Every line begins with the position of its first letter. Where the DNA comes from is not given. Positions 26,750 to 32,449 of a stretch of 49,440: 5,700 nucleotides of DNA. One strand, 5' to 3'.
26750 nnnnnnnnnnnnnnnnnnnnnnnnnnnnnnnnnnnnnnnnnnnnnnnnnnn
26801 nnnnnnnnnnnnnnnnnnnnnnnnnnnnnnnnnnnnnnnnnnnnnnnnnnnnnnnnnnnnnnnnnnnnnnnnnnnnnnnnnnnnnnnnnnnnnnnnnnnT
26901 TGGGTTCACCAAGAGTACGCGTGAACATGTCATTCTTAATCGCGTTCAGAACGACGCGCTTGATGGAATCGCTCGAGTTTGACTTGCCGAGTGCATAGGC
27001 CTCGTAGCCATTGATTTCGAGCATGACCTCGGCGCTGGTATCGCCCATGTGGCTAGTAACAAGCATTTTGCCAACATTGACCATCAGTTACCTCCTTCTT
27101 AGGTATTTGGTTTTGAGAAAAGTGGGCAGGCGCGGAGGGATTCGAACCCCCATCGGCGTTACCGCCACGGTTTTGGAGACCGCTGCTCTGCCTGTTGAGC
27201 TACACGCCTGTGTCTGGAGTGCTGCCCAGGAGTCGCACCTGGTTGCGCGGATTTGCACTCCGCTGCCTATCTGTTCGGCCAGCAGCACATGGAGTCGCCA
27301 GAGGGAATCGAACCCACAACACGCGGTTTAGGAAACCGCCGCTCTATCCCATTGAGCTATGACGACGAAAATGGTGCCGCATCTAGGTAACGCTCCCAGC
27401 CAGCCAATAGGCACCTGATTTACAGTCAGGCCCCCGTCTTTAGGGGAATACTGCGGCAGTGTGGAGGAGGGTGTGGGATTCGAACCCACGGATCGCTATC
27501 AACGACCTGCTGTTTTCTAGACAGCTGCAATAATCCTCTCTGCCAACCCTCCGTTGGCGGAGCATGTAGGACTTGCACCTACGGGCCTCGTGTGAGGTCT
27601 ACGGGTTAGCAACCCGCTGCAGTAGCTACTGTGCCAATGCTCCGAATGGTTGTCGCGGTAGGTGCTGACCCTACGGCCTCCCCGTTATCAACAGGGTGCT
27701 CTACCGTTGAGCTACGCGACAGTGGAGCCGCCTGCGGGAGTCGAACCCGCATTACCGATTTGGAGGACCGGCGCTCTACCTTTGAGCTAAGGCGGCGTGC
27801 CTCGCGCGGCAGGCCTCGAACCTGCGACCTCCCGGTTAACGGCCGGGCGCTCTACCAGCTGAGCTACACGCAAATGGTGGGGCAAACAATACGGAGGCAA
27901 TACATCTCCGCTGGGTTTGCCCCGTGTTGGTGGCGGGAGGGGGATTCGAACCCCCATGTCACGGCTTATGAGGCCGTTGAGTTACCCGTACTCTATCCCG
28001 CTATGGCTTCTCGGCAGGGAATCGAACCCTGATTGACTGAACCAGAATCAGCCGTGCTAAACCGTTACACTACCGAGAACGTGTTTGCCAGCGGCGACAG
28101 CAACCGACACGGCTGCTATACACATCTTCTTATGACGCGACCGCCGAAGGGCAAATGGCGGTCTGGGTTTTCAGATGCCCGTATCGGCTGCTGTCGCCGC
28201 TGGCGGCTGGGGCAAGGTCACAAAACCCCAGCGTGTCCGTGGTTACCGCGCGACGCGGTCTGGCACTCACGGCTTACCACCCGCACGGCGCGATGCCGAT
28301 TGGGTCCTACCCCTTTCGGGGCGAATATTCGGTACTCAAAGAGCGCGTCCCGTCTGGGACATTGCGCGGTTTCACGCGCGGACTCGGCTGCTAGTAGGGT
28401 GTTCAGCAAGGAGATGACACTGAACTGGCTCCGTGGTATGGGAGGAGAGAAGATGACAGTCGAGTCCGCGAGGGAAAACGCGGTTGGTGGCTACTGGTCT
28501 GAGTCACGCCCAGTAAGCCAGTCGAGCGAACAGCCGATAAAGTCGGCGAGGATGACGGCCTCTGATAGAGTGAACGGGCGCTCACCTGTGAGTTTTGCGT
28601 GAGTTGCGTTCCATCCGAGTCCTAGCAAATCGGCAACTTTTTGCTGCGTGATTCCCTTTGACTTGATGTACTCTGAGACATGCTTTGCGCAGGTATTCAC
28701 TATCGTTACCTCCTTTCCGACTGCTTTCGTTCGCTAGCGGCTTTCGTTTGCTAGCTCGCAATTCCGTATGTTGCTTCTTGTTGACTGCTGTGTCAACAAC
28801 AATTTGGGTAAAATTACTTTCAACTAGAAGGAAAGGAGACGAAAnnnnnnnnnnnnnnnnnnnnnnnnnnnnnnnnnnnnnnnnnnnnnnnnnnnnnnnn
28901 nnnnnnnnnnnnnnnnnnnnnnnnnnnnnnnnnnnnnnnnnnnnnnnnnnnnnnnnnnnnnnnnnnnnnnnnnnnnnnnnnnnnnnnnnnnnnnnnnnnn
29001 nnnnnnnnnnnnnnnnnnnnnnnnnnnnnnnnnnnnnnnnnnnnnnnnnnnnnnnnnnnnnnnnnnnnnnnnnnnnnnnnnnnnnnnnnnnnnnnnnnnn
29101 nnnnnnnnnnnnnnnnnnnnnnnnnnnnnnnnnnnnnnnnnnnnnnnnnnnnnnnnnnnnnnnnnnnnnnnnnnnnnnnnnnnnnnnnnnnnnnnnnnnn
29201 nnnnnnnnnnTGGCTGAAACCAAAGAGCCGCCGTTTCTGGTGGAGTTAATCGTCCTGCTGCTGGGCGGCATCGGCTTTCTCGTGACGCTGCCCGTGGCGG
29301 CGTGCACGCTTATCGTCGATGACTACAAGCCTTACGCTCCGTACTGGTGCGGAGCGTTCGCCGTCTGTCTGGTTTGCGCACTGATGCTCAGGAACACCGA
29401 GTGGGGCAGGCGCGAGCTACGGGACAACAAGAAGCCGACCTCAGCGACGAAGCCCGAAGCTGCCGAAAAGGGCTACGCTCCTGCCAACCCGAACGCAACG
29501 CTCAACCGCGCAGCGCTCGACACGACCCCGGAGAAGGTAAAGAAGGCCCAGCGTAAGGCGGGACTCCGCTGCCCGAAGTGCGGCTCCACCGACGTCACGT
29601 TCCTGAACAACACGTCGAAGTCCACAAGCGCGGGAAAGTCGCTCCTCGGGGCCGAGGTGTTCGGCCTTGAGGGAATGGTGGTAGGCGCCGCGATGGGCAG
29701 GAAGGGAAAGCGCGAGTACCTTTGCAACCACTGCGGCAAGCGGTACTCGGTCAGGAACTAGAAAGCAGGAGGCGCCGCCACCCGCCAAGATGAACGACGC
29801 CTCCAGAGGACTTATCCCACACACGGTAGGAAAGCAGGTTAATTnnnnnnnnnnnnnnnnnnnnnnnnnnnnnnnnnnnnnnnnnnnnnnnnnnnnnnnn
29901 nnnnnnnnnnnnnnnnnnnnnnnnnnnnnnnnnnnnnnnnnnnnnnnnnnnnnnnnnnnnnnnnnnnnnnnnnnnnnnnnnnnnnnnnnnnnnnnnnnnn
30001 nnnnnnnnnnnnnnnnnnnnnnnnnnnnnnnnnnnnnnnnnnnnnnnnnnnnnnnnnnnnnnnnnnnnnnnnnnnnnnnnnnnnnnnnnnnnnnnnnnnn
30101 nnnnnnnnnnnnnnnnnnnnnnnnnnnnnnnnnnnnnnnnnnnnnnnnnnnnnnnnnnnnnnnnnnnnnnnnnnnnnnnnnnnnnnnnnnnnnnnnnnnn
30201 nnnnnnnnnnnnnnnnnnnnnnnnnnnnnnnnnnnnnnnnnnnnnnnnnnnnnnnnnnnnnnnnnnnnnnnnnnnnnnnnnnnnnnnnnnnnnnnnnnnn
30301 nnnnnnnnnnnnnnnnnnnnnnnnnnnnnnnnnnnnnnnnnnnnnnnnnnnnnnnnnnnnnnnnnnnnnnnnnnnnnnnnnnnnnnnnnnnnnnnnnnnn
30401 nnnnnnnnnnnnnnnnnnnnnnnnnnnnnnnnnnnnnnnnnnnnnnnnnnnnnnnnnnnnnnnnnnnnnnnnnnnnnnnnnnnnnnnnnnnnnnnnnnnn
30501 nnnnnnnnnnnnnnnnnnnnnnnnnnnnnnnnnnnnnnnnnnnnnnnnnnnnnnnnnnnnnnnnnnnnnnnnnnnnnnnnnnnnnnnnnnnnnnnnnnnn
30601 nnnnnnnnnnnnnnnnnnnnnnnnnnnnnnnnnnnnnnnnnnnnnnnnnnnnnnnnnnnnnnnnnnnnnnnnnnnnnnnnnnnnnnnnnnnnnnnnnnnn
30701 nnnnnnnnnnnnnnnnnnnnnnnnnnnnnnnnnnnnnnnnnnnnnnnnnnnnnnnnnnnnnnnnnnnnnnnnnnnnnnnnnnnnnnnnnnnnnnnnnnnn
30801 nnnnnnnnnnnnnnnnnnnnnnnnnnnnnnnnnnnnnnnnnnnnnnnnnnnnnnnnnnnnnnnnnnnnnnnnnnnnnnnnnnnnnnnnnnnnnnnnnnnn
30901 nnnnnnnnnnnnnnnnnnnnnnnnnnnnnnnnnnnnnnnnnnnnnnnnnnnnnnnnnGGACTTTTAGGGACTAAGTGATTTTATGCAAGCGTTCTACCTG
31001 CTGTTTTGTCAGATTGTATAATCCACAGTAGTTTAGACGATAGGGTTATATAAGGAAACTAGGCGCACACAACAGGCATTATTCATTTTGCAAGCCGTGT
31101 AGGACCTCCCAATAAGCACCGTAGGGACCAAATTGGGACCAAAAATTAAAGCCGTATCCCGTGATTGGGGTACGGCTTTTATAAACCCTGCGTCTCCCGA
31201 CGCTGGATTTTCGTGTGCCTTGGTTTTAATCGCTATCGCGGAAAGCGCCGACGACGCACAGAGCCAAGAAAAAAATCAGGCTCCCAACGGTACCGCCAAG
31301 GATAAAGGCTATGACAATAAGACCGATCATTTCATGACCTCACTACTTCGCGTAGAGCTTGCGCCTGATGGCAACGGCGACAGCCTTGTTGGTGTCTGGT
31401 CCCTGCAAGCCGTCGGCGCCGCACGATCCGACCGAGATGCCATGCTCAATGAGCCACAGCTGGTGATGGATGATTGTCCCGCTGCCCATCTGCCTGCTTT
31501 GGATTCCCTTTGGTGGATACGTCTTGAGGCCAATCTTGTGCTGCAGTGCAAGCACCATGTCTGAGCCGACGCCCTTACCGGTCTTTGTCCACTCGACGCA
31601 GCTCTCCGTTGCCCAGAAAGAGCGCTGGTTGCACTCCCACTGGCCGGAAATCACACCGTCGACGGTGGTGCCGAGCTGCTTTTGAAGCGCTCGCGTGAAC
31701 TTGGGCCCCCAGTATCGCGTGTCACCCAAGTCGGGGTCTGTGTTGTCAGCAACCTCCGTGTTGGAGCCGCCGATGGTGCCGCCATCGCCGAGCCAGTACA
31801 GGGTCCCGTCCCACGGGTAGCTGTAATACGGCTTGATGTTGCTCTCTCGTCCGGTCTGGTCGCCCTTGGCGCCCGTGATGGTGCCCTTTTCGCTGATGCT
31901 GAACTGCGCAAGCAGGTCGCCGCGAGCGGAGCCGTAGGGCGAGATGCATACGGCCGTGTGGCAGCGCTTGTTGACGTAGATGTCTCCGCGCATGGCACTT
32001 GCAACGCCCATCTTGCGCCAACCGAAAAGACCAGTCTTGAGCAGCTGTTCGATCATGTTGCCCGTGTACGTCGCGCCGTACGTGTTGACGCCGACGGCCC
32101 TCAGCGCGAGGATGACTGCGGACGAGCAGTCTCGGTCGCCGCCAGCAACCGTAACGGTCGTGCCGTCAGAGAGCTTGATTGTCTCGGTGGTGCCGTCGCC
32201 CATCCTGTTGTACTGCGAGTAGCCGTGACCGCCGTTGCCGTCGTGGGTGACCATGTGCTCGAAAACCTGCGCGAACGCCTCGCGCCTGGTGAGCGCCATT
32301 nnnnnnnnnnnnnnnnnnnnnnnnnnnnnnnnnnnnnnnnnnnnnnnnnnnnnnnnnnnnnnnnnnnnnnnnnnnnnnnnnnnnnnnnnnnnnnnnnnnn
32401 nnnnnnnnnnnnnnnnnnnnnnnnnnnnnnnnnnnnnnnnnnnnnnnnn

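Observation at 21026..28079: RtcB RNA ligase plus tRNA array: candidate tRNA-repair/replacement counter-defence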

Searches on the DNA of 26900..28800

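Call 66: search_rna_families(source=window, start=26900, end=28800, threshold=evalue, max_evalue=1)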
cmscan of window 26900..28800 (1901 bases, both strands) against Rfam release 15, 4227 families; matches with E-value up to 1: 18.
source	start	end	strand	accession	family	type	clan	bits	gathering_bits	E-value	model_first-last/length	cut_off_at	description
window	27726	27796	-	RF00005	tRNA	Gene; tRNA;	CL00001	66.5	29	8.7e-14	1-71/71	no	tRNA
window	27293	27366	-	RF00005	tRNA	Gene; tRNA;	CL00001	61.6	29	1.9e-12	1-71/71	no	tRNA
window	27127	27209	-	RF00005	tRNA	Gene; tRNA;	CL00001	58.2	29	1.7e-11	1-71/71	no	tRNA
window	27801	27873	-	RF00005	tRNA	Gene; tRNA;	CL00001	57.6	29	2.4e-11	1-71/71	no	tRNA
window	28007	28079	-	RF00005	tRNA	Gene; tRNA;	CL00001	57.4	29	2.7e-11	1-71/71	no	tRNA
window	27931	28002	-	RF00005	tRNA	Gene; tRNA;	CL00001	56.6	29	4.6e-11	1-71/71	no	tRNA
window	27650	27721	-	RF00005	tRNA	Gene; tRNA;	CL00001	56.4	29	5e-11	1-71/71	no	tRNA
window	27465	27552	-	RF00005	tRNA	Gene; tRNA;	CL00001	52.7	29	5.5e-10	1-71/71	no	tRNA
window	27558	27643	-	RF00005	tRNA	Gene; tRNA;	CL00001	50.5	29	2.2e-09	1-71/71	no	tRNA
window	27725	27796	+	RF04354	Plastid-ycf2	Cis-reg;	-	29.2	65.7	0.0018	1-75/75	no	Plastid-ycf2 5UTR RNA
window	27395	27555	-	RF02223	sX4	Gene; sRNA;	-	25.8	70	0.0069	1-167/167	no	Proteobacterial sRNA sX4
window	27698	27751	-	RF02553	YrlA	Gene; sRNA;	-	24.7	69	0.02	30-81/114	no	Y RNA-like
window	27770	27832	-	RF02553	YrlA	Gene; sRNA;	-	24.3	69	0.025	24-84/114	no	Y RNA-like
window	27931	27969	+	RF04351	Plastid-psbl-rps4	Cis-reg;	-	24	68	0.036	1-53/53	no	Plastid-psbl-rps4 3UTR RNA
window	28008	28079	-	RF01684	mascRNA-menRNA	Gene;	-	22.6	42.5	0.13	1-56/56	no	MALAT1-associated small cytoplasmic RNA/MEN beta RNA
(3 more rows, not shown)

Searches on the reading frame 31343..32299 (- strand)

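Call 53: search_protein_families(library=pfam, proteins=[window:31343-32299:-], max_evalue=0.001)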
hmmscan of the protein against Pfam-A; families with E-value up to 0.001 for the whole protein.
window:31343-32299:- (318 aa): 2 families
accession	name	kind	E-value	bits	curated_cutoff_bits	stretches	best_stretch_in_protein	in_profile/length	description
PF25309.1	ELLD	-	2.4e-16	60.6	27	2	13-120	51-170/175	Endolysin-like domain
PF05382.19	Amidase_5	-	0.00017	21.9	21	1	56-110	29-81/142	Bacteriophage peptidoglycan hydrolase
